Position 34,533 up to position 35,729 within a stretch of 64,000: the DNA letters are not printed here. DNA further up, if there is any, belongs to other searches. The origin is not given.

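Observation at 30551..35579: Locus A: STAND-LuxR regulator co-oriented with two secreted cupredoxin-like paralogs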

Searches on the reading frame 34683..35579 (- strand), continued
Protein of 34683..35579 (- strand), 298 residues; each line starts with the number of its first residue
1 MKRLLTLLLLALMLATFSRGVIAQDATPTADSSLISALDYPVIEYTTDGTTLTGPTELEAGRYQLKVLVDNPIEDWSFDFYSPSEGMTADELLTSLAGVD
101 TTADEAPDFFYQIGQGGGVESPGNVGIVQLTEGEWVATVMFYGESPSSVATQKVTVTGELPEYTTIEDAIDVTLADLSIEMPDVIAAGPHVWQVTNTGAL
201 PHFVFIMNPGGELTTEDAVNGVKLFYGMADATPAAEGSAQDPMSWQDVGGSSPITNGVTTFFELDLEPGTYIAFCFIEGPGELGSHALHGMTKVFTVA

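Call 53: search_protein_families(library=pfam, proteins=[L038:6896-7357:+, L024:1665-2159:+, L046:5316-6224:-, L037:14030-15817:-, L004:6213-7436:-, L006:3271-5535:+, L031:10793-13393:+, L023:1567-3006:-, L025:13762-14820:+, L008:6020-8146:+], max_evalue=0.001)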
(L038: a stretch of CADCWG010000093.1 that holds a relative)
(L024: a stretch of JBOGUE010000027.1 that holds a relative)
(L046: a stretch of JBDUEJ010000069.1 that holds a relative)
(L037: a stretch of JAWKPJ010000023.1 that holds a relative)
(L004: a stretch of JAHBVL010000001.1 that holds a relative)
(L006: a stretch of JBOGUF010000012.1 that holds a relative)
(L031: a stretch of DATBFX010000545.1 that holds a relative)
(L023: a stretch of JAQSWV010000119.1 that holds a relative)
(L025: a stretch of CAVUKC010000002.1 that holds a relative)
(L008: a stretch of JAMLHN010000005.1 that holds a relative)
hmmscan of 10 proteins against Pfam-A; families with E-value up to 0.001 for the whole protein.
L038:6896-7357:+ (153 aa): 5 families
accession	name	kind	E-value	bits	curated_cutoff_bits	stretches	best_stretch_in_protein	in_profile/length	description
PF07883.17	Cupin_2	-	5.3e-15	55.3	27.2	1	31-95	4-68/70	Cupin domain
PF02311.25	AraC_binding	-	4.6e-08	33.3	21.1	1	35-97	13-74/135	AraC-like ligand binding domain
PF05899.18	Cupin_3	-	0.00029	20.9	23.5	1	42-81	21-61/74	EutQ-like cupin domain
PF12973.13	Cupin_7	-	0.00045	20.4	27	1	27-86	35-89/105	ChrR Cupin-like domain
PF12852.13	Cupin_6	-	0.00081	19.6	26.7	1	48-89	36-79/183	Cupin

L024:1665-2159:+ (164 aa): 2 families
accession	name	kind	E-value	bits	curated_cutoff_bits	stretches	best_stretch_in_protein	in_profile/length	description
PF07883.17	Cupin_2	-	2e-13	50.3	27.2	1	45-110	5-69/70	Cupin domain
PF00190.28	Cupin_1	-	0.00097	19.2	22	0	45-112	40-115/151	Cupin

L046:5316-6224:- (302 aa): 2 families
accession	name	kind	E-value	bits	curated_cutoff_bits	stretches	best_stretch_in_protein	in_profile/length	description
PF07883.17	Cupin_2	-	2.3e-15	56.5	27.2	1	192-256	6-69/70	Cupin domain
PF02311.25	AraC_binding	-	0.00012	22.3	21.1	1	198-282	17-104/135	AraC-like ligand binding domain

L037:14030-15817:- (595 aa): 3 families
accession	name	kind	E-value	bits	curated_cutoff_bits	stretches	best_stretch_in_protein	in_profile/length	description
PF07731.20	Cu-oxidase_2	-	1e-24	87.3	20.4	1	487-591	23-133/137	Multicopper oxidase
PF07732.21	Cu-oxidase_3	-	2.8e-20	73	21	1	183-301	4-116/119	Multicopper oxidase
PF00394.28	Cu-oxidase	-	9.8e-15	55.4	21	1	298-431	32-138/157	Multicopper oxidase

L004:6213-7436:- (407 aa): 3 families
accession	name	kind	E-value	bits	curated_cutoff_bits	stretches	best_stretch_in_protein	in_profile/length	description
PF07732.21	Cu-oxidase_3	-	1.8e-42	144.6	21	1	163-276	6-118/119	Multicopper oxidase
PF07731.20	Cu-oxidase_2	-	2.6e-28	98.9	20.4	1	297-396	23-127/137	Multicopper oxidase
PF00394.28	Cu-oxidase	-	4.1e-10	40.4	21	1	298-404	38-152/157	Multicopper oxidase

L006:3271-5535:+ (754 aa): 5 families
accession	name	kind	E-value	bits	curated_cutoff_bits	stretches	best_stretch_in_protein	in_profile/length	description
PF07730.19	HisKA_3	-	1.9e-17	64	24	1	556-623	1-68/68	Histidine kinase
PF02518.31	HATPase_c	-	4.1e-13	50.2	26.4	1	662-748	3-109/111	Histidine kinase-, DNA gyrase B-, and HSP90-like ATPase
PF01590.32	GAF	-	6.6e-07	30.4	22.4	1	487-532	89-132/133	GAF domain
PF13492.12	GAF_3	-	8.7e-07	29.8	27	1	476-532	71-126/129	GAF domain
PF13185.12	GAF_2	-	6.6e-06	26.8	28.6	1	484-532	87-134/136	GAF domain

L031:10793-13393:+ (866 aa): 2 families
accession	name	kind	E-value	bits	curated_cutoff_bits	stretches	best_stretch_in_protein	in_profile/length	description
PF01565.28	FAD_binding_4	-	3.9e-33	114.5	26.4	1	445-579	1-138/139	FAD binding domain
PF08031.17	BBE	-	6.4e-11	42.5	20.6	1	812-850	6-44/45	Berberine and berberine like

L023:1567-3006:- (479 aa): 2 families
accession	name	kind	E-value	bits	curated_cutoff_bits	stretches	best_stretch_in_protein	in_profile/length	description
PF01565.28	FAD_binding_4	-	7e-37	126.7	26.4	1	61-196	1-139/139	FAD binding domain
PF08031.17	BBE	-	2.9e-09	37.2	20.6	1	449-473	20-44/45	Berberine and berberine like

L025:13762-14820:+ (352 aa): 5 families
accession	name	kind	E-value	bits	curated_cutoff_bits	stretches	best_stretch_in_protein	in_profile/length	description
PF00005.33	ABC_tran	-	3.6e-36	125.2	25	1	22-167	2-136/137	ABC transporter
PF13304.12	AAA_21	-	3e-05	24.7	27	0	35-54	3-22/304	AAA domain, putative AbiEii toxin, Type IV TA system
PF13401.12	AAA_22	-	0.00021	22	27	1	32-77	6-50/130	AAA domain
PF20720.3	nSTAND3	-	0.00029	21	27.2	0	21-51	7-37/155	Novel STAND NTPase 3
PF13604.12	AAA_30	-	0.00081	19.6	27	0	16-56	5-43/191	AAA domain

L008:6020-8146:+ (708 aa): 3 families
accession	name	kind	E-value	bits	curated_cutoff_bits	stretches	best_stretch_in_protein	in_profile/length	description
PF03704.23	BTAD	-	1.8e-16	61.2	22.1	1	108-234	1-133/146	Bacterial transcriptional activator domain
PF00931.28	NB-ARC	-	6e-06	26.1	23.5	1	272-400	2-137/248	NB-ARC domain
PF00486.34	Trans_reg_C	-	0.0007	20.1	26.2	0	32-81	12-60/77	Transcriptional regulatory protein, C terminal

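Call 64: search_protein_families(library=pfam, proteins=[L012:11372-12379:+, L012:11450-12925:-], max_evalue=0.001)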
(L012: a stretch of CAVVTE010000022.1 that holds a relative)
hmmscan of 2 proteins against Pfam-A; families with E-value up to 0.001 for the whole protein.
L012:11372-12379:+ (335 aa): 3 families
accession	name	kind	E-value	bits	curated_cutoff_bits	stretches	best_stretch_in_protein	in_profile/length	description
PF12146.15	Hydrolase_4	-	2.6e-08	33.9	27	1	103-192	20-111/239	Serine aminopeptidase, S33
PF12697.13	Abhydrolase_6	-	1.5e-07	32.8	26.3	1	109-309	19-214/217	Alpha/beta hydrolase family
PF00561.26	Abhydrolase_1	-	6.3e-06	26.5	25.8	1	85-207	2-117/245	alpha/beta hydrolase fold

L012:11450-12925:- (491 aa): 2 families
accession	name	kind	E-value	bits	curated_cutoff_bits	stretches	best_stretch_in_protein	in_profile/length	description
PF13701.12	DDE_Tnp_1_4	-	9.1e-50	169.6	34.7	1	2-157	137-291/435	Transposase DDE domain group 1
PF01609.27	DDE_Tnp_1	-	3.7e-14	53.4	23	1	4-132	4-116/200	Transposase DDE domain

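Call 66: find_encoding_contigs(protein=P0004, flank=8000, max_places=2)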
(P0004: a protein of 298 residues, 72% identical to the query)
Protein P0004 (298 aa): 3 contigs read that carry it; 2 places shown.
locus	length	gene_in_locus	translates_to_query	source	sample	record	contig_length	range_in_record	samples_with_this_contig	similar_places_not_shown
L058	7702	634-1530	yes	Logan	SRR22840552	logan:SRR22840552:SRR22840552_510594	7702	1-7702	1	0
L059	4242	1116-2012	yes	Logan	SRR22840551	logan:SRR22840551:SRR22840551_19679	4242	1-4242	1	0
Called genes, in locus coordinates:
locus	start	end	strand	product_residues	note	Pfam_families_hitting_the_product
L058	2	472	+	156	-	?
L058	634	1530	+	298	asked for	-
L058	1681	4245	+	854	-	PF13191:AAA_16 (weak), PF13401:AAA_22, PF25872:HTH_77 (weak), PF13432:TPR_16 (faint), PF13424:TPR_12, PF17874:TPR_MalT (faint), PF13424:TPR_12, PF00196:GerE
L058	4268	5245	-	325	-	PF08239:SH3_3 (weak), PF03734:YkuD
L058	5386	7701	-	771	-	?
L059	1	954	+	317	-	?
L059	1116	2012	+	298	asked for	-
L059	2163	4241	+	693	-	?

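Call 67: find_encoding_contigs(protein=P0002, flank=3000, max_places=1)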
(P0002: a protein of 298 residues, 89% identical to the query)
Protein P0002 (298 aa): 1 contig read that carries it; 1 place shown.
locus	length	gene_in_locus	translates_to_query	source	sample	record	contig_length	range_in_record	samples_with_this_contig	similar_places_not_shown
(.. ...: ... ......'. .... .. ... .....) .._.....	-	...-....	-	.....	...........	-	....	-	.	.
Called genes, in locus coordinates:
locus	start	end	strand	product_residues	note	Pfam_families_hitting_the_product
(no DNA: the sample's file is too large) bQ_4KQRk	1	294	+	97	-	?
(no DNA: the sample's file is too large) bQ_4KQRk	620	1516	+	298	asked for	-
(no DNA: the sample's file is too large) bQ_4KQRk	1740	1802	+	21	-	?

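Call 68: find_encoding_contigs(protein=P0010, flank=8000, max_places=1)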
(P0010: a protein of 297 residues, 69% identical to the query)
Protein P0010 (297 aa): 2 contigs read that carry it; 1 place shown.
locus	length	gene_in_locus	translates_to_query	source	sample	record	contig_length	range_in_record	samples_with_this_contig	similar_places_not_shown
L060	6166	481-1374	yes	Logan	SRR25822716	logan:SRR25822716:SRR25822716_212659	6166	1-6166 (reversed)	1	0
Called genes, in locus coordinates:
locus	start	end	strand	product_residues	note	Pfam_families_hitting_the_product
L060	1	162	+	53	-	?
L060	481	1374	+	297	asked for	-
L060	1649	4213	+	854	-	PF13401:AAA_22 (weak), PF13374:TPR_10 (faint), PF17874:TPR_MalT (weak), PF13424:TPR_12 (weak), PF00515:TPR_1 (faint), PF07719:TPR_2 (faint), PF13424:TPR_12, PF00196:GerE, +1 more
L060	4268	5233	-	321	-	PF08239:SH3_3 (faint), PF03734:YkuD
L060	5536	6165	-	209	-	?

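Call 76: search_protein_families(library=padloc, proteins=[window:34683-35579:-], max_evalue=0.001)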
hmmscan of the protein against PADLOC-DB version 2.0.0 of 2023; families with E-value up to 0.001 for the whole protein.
window:34683-35579:- (298 aa): 0 families

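Call 79: search_solved_structures(query=L002:11057-12259:+, max_evalue=1)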
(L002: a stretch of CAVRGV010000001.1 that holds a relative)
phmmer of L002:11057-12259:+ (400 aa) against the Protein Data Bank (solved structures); distinct sequences matched with E-value up to 1: 33.
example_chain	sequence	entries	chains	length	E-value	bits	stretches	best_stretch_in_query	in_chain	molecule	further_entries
3wwa_A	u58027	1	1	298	5.9e-09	38.8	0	49-74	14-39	Pizza7H protein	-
6rej_A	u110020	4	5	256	2.8e-08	36.5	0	49-74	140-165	Pizza6-SH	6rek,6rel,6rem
6ren_A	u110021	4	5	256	2.9e-08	36.5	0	49-74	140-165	3fPizza6-SH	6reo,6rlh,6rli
3ww9_A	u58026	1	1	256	4e-08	36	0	49-74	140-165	pizza6 protein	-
6f0t_A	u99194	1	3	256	2.4e-07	33.4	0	49-73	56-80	Pizza6-SFW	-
6qsd_A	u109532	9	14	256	2.9e-07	33.2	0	49-73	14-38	Pizza6S | Pizza6-S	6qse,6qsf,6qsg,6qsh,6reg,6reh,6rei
7zph_A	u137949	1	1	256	7.3e-07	31.9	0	49-75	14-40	Pizza6-TNK-RSH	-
7zqg_A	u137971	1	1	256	8.8e-07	31.6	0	49-74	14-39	Pizza6-KSH-TSH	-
7zcj_A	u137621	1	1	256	1.4e-06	30.9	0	49-74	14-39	Pizza6-TNH-TSH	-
7zpw_A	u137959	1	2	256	2.3e-06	30.2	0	318-376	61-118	Pizza6-TSK-TSH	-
7zpz_A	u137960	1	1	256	2.3e-06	30.2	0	49-74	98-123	Pizza6-TSR-TSH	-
7zq2_A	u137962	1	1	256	3.1e-06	29.8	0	49-73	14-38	Pizza6-RSH-TSH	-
6f0s_A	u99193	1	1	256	4.9e-06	29.1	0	49-74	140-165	Pizza6-SYW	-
1rwi_B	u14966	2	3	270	3.2e-05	26.4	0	340-375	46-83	Serine/threonine-protein kinase pknD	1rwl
3ww8_A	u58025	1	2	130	6.6e-05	25.4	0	49-74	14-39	Pizza3 protein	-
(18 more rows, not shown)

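Call 80: search_protein_families(library=ncbifam, proteins=[L002:11057-12259:+, L001:7304-8488:+, L001:8542-9801:-], max_evalue=0.01)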
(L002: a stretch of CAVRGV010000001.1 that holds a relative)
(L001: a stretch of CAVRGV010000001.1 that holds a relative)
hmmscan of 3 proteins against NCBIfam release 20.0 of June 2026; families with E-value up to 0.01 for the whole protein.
L002:11057-12259:+ (400 aa): 4 families
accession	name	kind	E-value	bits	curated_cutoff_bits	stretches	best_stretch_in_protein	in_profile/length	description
NF033206.1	ScyE_fam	subfamily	1.7e-54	185.6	80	1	46-393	2-332/333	ScyD/ScyE family protein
TIGR03803.2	Gloeo_Verruco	domain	0.00034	20.3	44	0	210-242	7-43/50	choice-of-anchor tandem repeat GloVer-containing protein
TIGR03606.1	non_repeat_PQQ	subfamily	0.00076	18.4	434.55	0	33-72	211-250/454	glucose/sorbosone family PQQ-dependent dehydrogenase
TIGR02604.1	Piru_Ver_Nterm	subfamily_domain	0.0053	16.2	122.2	0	312-378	127-203/367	PVC-type heme-binding CxxCH protein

L001:7304-8488:+ (394 aa): 3 families
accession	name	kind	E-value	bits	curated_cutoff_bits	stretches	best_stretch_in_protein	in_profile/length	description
NF033206.1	ScyE_fam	subfamily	6.6e-61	206.7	80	1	42-389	1-332/333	ScyD/ScyE family protein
TIGR03606.1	non_repeat_PQQ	subfamily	0.00033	19.6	434.55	0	205-244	33-72/454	glucose/sorbosone family PQQ-dependent dehydrogenase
TIGR03803.2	Gloeo_Verruco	domain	0.0049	16.6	44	0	206-237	7-42/50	choice-of-anchor tandem repeat GloVer-containing protein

L001:8542-9801:- (419 aa): 15 families
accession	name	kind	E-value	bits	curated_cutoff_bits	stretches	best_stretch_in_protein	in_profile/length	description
NF007505.1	PRK10100.1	equivalog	3.7e-09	36.6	250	1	344-397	141-194/204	biofilm master transcriptional regulator CsgD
NF052445.1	RespRegMctR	equivalog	1.4e-08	34.4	300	1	346-399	143-196/205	two-component system response regulator MctR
NF047785.1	respo_reg_MadR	equivalog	1.4e-07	31.1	300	1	343-397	144-198/209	MadR family response regulator transcription factor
NF041232.1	BagY_FevT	exception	3.4e-06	26.2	700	1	317-405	265-354/367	LuxR family transcriptional regulator BagY/FevT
TIGR03020.2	EpsA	equivalog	4.5e-06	26.5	170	1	346-402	189-245/247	XrtB/PEP-CTERM-associated transcriptional regulator EpsA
NF050132.1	TransRegAbsR2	equivalog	3.3e-05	22.8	850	1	347-398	530-581/582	LuxR family transcriptional regulator AbsR2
NF003420.0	PRK04841.1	equivalog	4.3e-05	21.7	537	1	347-397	838-888/903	HTH-type transcriptional regulator MalT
NF007935.0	PRK10651.1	equivalog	6.5e-05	22.2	250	1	329-396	137-204/216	two-component system response regulator NarL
NF011896.0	PRK15369.1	equivalog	6.6e-05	22.6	242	1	346-399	148-201/211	two component system response regulator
TIGR03541.1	reg_near_HchA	equivalog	7.7e-05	22.3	215.6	1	348-397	172-221/232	PA1136 family autoinducer-binding transcriptional regulator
NF041830.1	RR_TF_ErdR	exception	9.1e-05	22.3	390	1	348-398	151-201/213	response regulator transcription factor ErdR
NF007708.0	PRK10403.1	equivalog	9.4e-05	21.9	343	1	348-401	154-207/215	nitrate/nitrite response regulator protein NarP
NF040749.1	tetrathio_RR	equivalog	0.00035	20.4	290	1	348-397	134-183/191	tetrathionate respiration response regulator TtrR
NF007403.0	PRK09935.1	equivalog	0.0007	19.3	271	1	355-396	157-198/210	fimbria biosynthesis transcriptional regulator FimZ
NF047608.1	LIC13292_fam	subfamily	0.007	16.5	200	0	344-389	99-144/166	LIC13292 family transcriptional regulator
